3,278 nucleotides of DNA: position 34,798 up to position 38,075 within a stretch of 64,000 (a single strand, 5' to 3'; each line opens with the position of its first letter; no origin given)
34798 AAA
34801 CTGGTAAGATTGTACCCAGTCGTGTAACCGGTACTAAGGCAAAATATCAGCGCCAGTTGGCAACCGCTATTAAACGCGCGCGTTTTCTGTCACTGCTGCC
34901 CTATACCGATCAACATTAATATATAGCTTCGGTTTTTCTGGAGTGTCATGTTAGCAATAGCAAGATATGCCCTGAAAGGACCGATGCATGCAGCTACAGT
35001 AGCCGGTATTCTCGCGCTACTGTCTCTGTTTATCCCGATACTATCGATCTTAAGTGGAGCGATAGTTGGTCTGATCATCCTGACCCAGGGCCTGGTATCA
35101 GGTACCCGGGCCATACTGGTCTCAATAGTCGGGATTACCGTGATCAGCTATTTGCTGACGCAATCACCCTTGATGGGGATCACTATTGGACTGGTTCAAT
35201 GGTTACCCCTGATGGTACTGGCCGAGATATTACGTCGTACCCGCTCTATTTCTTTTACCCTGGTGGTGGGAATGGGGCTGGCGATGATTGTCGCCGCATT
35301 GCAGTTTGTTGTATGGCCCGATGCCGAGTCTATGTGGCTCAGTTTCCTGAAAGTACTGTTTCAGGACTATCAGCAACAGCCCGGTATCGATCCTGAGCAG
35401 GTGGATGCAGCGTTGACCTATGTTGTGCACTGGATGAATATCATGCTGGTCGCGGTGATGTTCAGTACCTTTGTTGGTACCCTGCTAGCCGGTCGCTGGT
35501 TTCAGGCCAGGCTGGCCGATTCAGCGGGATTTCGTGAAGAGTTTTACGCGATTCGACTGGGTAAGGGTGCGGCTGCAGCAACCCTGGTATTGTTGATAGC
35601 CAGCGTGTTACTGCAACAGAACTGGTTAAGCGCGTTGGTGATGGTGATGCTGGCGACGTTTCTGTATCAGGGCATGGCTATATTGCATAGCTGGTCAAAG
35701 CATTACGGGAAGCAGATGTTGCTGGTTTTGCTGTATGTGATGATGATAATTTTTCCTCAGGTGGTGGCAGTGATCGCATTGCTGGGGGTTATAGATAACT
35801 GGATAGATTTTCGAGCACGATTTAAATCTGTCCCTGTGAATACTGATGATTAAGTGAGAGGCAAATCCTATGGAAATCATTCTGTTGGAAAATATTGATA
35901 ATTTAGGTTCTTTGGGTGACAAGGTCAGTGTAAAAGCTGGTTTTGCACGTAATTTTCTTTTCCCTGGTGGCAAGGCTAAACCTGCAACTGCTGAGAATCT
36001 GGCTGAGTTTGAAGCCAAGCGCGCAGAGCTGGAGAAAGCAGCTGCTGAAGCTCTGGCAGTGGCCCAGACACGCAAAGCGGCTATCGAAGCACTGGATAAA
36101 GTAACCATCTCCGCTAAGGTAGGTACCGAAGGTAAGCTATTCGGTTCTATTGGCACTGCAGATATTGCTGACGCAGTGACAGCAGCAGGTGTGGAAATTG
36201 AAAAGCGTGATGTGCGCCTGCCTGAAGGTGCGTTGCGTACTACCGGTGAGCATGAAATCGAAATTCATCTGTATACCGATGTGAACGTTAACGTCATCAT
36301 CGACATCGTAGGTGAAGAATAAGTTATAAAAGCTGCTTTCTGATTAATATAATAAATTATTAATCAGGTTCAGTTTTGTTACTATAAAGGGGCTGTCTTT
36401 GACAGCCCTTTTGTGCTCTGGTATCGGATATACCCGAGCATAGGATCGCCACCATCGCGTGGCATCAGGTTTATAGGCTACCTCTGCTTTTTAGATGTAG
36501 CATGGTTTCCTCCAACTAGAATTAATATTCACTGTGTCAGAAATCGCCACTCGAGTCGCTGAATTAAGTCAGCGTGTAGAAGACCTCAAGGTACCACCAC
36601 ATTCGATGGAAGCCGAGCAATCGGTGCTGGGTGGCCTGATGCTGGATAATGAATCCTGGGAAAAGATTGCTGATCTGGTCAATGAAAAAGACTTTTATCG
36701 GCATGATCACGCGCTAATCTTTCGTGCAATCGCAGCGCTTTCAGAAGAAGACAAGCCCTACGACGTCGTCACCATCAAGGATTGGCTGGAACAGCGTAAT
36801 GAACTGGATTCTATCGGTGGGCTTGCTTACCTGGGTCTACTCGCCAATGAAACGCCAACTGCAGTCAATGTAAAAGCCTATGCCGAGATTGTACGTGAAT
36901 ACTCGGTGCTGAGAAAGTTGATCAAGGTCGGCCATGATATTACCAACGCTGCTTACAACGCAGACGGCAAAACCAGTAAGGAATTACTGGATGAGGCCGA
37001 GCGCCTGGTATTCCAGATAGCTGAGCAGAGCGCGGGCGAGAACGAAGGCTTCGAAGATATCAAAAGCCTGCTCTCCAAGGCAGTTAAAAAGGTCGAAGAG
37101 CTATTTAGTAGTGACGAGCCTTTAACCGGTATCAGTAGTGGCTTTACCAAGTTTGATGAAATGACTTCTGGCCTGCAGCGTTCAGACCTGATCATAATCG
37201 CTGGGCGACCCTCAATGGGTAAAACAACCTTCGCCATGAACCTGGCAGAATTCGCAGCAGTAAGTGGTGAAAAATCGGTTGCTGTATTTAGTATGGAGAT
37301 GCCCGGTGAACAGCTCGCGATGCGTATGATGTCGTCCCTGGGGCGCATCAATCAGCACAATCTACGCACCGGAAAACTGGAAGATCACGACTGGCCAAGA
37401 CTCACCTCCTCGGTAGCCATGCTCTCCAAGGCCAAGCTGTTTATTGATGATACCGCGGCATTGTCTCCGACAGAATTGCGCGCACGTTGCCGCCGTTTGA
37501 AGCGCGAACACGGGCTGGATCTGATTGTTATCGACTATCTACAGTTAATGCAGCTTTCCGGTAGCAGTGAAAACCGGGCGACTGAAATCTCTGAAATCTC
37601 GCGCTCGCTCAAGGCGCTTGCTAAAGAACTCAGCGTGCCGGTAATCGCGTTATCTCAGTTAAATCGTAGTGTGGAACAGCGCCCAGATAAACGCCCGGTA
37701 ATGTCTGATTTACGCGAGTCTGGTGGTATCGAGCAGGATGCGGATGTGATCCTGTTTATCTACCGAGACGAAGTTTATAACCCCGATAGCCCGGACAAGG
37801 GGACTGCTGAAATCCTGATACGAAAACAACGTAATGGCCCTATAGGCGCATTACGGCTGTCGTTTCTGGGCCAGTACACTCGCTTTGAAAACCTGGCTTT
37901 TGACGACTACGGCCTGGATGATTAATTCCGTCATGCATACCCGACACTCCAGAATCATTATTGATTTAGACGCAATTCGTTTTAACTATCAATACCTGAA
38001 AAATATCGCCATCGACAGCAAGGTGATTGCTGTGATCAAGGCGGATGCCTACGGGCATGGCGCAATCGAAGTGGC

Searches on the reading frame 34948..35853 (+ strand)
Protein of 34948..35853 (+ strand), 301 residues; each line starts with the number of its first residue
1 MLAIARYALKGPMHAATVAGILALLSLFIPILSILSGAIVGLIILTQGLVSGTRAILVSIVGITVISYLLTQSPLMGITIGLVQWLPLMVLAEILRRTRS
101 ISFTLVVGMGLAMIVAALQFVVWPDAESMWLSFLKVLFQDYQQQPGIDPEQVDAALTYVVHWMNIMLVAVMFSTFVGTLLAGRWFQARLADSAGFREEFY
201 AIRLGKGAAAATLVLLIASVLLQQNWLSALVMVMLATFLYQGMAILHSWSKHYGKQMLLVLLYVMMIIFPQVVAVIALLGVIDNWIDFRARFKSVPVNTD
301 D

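Call 75: search_protein_families(library=pfam, proteins=[window:34948-35853:+], max_evalue=0.0001)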
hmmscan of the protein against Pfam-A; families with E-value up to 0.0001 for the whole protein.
window:34948-35853:+ (301 aa): 1 family
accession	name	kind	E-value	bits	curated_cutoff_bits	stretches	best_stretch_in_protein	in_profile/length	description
PF09991.14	DUF2232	-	8.5e-11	42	27.8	1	153-283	151-289/290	Predicted membrane protein (DUF2232)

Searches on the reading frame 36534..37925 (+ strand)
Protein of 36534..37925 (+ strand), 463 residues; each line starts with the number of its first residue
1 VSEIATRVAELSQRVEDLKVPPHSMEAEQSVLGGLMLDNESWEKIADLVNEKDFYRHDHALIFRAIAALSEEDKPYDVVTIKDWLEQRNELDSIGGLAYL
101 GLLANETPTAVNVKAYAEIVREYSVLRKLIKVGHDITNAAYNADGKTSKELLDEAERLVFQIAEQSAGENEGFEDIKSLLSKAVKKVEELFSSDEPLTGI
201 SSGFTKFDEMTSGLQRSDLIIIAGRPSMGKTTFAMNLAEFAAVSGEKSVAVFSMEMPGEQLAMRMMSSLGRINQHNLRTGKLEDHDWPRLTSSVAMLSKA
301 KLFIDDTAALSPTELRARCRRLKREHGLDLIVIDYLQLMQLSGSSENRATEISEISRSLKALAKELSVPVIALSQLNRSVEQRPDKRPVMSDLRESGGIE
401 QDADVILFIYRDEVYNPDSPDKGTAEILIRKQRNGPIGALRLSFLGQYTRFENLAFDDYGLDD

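Call 75: search_protein_families(library=pfam, proteins=[window:36534-37925:+], max_evalue=0.0001)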
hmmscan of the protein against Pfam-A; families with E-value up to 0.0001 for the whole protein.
window:36534-37925:+ (463 aa): 4 families
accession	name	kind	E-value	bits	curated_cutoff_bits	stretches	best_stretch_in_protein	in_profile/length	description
PF03796.21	DnaB_C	-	2.4e-112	374.9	27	1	199-453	1-255/255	DnaB-like helicase C terminal domain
PF00772.26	DnaB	-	2.9e-36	124.1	23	1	21-122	2-103/103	DnaB-like helicase N terminal domain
PF13481.12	AAA_25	-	2.2e-14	54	27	1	214-376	30-190/195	AAA domain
PF06745.19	ATPase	-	1.3e-07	31.7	26.6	1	201-361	2-153/231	KaiC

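Call 77: find_homologous_proteins(query=window:36534-37925:+, max_evalue=1e-150)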
Query window:36534-37925:+ (463 aa): 7890 proteins with E <= 1e-150 among 8000 candidates; the best 120 are listed.
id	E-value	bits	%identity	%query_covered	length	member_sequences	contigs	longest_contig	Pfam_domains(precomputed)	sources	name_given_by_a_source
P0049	2.1e-297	1004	100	100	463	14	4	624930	PF06745.20,PF03796.22,PF00772.27,PF13481.13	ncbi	-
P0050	1.6e-275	932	91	100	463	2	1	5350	PF06745.20,PF03796.22,PF00772.27,PF13481.13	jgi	jgi:replicative DNA helicase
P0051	5.5e-271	917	89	100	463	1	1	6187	PF06745.20,PF03796.22,PF00772.27,PF13481.13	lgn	-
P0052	2.4e-269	911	89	100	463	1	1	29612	PF06745.20,PF03796.22,PF00772.27,PF13481.13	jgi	jgi:replicative DNA helicase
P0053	4.8e-269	910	88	100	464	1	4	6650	PF06745.20,PF03796.22,PF00772.27,PF13481.13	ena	-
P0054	9.9e-269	909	87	100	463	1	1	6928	PF06745.20,PF03796.22,PF00772.27,PF13481.13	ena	-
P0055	1.1e-268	909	88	100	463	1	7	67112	PF06745.20,PF03796.22,PF00772.27,PF13481.13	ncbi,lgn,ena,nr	ncbi:MAG: replicative DNA helicase [Gammaproteobacteria bacterium]|nr:replicative DNA helicase [Gamm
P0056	1.2e-268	909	88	100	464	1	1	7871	PF06745.20,PF03796.22,PF00772.27,PF13481.13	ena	-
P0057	1.5e-268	909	88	100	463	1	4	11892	PF06745.20,PF03796.22,PF00772.27,PF13481.13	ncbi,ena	-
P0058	3.8e-268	907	88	100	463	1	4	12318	PF06745.20,PF03796.22,PF00772.27,PF13481.13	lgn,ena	-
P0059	5.8e-268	907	88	100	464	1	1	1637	PF03796.22,PF00772.27,PF13481.13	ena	-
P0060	7.4e-268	906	88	100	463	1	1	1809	PF06745.20,PF03796.22,PF00772.27,PF13481.13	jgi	-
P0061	7.8e-268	906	88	100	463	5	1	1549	PF06745.20,PF03796.22,PF00772.27,PF13481.13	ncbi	-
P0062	9.1e-268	906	88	100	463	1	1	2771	PF06745.20,PF03796.22,PF00772.27,PF13481.13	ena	-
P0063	1.3e-267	906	88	100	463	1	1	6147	PF06745.20,PF03796.22,PF00772.27,PF13481.13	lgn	-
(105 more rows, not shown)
